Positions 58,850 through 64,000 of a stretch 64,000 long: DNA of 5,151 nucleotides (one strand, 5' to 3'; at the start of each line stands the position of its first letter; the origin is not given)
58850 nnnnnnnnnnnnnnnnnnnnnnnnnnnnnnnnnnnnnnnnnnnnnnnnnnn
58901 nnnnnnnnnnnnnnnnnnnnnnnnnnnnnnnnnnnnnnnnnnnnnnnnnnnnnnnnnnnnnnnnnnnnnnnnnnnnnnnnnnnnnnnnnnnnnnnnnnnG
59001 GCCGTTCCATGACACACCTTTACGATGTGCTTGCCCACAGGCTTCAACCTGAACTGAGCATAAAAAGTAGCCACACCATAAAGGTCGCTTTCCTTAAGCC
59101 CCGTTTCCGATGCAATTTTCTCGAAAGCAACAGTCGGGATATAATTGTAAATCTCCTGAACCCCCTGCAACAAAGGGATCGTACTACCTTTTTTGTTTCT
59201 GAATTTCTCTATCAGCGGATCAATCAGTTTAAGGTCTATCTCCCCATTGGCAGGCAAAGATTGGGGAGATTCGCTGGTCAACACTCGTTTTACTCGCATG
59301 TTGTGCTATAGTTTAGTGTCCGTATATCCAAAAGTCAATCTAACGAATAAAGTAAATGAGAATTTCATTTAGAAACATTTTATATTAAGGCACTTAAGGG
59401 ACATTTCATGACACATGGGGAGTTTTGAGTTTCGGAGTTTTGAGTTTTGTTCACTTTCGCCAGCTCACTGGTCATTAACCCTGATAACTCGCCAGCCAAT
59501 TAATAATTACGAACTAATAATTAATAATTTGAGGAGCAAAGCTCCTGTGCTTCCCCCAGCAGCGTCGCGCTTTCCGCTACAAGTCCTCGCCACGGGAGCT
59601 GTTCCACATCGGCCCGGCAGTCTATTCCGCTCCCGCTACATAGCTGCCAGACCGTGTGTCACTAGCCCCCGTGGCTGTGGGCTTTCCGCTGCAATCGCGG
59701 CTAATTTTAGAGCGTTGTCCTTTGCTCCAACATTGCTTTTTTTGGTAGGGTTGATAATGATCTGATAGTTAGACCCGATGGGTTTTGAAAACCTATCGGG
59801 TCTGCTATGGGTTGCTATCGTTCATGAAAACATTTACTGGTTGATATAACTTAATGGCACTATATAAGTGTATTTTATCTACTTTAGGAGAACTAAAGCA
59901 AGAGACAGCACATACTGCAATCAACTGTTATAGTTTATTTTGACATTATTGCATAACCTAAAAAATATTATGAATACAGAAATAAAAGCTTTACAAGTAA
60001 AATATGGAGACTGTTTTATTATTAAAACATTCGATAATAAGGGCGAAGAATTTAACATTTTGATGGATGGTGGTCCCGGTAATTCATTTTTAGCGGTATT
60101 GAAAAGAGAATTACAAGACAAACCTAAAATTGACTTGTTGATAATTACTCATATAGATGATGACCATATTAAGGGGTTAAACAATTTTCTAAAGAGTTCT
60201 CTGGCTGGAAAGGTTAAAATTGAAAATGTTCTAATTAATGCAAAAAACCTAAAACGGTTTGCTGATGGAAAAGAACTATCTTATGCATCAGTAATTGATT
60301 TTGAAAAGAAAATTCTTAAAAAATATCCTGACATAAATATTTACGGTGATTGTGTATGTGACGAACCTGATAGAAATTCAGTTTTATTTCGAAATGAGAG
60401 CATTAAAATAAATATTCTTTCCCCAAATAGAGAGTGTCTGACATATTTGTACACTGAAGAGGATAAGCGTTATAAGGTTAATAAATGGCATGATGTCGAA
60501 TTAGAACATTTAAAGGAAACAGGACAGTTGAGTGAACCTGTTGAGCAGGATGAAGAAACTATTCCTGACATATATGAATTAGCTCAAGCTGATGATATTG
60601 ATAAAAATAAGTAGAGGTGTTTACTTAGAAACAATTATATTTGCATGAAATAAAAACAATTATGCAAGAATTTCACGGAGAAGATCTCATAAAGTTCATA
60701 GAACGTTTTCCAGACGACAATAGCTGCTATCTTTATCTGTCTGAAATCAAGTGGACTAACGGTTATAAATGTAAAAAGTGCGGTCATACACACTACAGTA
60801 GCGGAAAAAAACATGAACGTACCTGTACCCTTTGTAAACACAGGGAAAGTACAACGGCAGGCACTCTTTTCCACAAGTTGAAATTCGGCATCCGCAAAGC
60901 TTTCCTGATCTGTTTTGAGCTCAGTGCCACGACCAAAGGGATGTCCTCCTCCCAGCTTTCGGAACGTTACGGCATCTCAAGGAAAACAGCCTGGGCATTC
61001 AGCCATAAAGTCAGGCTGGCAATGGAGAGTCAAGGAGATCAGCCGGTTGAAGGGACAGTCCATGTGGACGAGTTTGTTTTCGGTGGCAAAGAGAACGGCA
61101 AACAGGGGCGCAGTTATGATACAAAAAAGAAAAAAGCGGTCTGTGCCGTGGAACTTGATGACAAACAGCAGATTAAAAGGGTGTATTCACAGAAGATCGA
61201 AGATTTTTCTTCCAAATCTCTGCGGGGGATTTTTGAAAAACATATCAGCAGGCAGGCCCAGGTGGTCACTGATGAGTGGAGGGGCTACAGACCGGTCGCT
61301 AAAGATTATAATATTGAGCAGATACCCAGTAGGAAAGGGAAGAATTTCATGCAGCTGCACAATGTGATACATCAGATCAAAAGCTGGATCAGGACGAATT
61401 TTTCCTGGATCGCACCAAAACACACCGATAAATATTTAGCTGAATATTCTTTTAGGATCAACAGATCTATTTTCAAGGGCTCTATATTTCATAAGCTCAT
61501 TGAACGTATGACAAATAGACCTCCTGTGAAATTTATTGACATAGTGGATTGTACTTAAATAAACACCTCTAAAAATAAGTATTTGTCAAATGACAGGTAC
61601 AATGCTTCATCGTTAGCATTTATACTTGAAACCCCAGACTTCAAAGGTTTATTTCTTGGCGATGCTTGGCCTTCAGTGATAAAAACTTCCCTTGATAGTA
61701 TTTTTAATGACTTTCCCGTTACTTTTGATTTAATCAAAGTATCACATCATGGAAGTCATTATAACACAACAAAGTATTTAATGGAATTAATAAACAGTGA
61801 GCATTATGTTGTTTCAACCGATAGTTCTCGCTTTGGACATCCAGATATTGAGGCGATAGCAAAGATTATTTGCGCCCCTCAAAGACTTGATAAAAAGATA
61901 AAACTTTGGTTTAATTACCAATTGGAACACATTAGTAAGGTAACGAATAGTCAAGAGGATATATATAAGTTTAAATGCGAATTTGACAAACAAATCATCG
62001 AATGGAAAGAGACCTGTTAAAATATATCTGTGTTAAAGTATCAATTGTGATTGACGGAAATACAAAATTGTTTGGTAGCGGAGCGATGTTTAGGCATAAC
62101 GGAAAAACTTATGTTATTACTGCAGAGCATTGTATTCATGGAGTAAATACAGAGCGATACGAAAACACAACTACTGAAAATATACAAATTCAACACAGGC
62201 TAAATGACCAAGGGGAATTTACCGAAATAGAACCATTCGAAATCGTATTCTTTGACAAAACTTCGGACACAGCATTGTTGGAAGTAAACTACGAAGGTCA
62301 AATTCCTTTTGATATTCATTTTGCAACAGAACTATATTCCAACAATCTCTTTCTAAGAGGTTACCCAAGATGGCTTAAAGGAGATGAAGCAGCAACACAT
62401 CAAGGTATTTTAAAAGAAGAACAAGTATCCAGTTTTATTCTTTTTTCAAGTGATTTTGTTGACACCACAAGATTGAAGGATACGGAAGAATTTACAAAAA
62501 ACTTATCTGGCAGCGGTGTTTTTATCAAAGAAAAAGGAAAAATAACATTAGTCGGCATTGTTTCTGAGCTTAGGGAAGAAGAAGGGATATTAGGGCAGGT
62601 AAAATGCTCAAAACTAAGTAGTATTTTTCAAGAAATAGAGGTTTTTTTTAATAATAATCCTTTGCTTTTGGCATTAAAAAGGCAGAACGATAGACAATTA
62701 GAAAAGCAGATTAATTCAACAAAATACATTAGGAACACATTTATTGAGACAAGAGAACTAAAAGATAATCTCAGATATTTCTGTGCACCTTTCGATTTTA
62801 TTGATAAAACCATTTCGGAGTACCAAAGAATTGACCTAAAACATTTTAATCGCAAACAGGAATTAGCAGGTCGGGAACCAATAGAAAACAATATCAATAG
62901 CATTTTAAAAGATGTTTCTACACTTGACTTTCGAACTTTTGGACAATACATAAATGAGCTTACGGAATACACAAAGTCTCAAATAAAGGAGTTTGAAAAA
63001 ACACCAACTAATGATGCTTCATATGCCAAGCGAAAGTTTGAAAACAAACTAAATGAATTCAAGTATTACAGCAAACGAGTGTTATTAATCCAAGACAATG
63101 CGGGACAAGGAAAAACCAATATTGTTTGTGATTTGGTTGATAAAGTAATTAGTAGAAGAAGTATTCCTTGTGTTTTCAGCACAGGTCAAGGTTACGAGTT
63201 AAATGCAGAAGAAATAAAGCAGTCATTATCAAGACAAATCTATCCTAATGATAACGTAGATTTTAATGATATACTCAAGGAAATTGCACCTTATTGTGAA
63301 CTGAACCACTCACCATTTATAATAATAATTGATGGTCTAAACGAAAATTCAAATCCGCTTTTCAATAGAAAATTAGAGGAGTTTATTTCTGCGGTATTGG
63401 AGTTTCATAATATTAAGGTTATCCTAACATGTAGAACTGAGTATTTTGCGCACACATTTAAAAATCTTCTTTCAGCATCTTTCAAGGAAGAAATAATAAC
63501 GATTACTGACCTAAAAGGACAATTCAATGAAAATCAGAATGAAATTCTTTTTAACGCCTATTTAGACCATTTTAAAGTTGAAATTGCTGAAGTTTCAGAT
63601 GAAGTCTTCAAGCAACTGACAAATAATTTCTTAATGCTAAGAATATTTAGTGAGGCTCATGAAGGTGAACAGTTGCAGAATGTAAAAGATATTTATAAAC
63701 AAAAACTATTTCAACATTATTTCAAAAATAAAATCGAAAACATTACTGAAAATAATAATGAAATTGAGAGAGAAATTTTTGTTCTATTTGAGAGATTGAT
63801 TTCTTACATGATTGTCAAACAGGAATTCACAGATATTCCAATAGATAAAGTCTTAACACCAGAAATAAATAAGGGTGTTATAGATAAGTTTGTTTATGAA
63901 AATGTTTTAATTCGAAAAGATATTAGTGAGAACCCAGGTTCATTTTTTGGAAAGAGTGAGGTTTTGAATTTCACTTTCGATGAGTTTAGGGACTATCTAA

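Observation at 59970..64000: MBL-fold hydrolase translationally coupled to a serine-protease-NACHT/STAND NTPase: candidate antiphage system, currently IS-disrupted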

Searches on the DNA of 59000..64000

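Call 9: search_rna_families(source=window, start=59000, end=64000, threshold=gathering)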
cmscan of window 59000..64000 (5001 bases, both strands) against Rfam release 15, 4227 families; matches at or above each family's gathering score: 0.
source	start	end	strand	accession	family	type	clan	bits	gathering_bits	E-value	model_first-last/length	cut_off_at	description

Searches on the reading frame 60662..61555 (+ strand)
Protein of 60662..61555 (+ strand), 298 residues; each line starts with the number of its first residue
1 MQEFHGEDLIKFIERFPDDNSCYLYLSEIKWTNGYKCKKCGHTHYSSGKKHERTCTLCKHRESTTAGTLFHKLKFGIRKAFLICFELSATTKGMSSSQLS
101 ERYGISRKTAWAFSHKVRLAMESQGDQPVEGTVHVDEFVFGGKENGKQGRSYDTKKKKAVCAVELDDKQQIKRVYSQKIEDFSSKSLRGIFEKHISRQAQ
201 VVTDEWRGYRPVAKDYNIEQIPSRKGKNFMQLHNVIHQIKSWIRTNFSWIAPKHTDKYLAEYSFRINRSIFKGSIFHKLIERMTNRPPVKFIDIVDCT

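Call 6: search_protein_families(library=pfam, proteins=[window:60662-61555:+], max_evalue=0.1)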
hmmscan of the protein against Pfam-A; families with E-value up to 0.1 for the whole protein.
window:60662-61555:+ (298 aa): 6 families
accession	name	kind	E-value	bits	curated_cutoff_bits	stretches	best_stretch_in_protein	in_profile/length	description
PF12762.13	DDE_Tnp_IS1595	-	6e-20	72.2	27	1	129-267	2-153/153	ISXO2-like transposase domain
PF12760.12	Zn_ribbon_IS1595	-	3.3e-06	27.4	25.4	1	17-60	1-45/46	Transposase zinc-ribbon domain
PF08279.18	HTH_11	-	0.016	15.5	25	1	86-111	8-33/55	HTH domain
PF21349.2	RUBY_RBDX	-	0.066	13.1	26.5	0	35-62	1-26/30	Rubrerythrin, rubredoxin-like domain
PF05225.22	HTH_psq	-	0.068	13.3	20.4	0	92-111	14-34/45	helix-turn-helix, Psq domain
PF14319.11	Zn_Tnp_IS91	-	0.086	13.3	26.3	0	35-64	39-68/90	Transposase zinc-binding domain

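Call 29: list_cluster_members(proteins=[P0001, P0049, window:60662-61555:+])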
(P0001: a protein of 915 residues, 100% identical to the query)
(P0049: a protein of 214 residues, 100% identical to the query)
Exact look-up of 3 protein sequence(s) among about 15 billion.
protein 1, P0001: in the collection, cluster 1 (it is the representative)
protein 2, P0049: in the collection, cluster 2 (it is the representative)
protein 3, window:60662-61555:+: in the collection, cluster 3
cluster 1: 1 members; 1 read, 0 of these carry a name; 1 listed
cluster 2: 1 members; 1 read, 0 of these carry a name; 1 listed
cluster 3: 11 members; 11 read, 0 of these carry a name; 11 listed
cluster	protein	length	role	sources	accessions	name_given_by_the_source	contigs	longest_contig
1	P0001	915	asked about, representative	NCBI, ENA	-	-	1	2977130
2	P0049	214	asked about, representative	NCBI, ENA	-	-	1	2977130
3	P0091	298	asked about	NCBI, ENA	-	-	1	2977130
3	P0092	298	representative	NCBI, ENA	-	-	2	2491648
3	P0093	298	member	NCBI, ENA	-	-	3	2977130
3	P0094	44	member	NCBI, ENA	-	-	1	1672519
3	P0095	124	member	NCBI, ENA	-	-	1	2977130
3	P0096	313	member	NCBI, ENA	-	-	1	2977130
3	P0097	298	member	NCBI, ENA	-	-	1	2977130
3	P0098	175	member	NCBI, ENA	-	-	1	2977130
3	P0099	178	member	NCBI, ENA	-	-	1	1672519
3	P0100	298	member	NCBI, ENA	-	-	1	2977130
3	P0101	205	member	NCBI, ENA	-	-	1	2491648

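Call 31: find_encoding_contigs(protein=window:60662-61555:+, flank=10000, max_places=10)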
Protein window:60662-61555:+ (298 aa): no gene with exactly this product is on record in the collection.

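Call 35: search_protein_families(library=ncbifam, proteins=[window:60662-61555:+], max_evalue=0.01)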
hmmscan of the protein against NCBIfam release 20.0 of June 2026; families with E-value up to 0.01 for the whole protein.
window:60662-61555:+ (298 aa): 1 family
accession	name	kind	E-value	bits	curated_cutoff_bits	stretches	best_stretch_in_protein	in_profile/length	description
NF033547.1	transpos_IS1595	equivalog_domain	1.3e-50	172.2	75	1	74-268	3-214/215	IS1595 family transposase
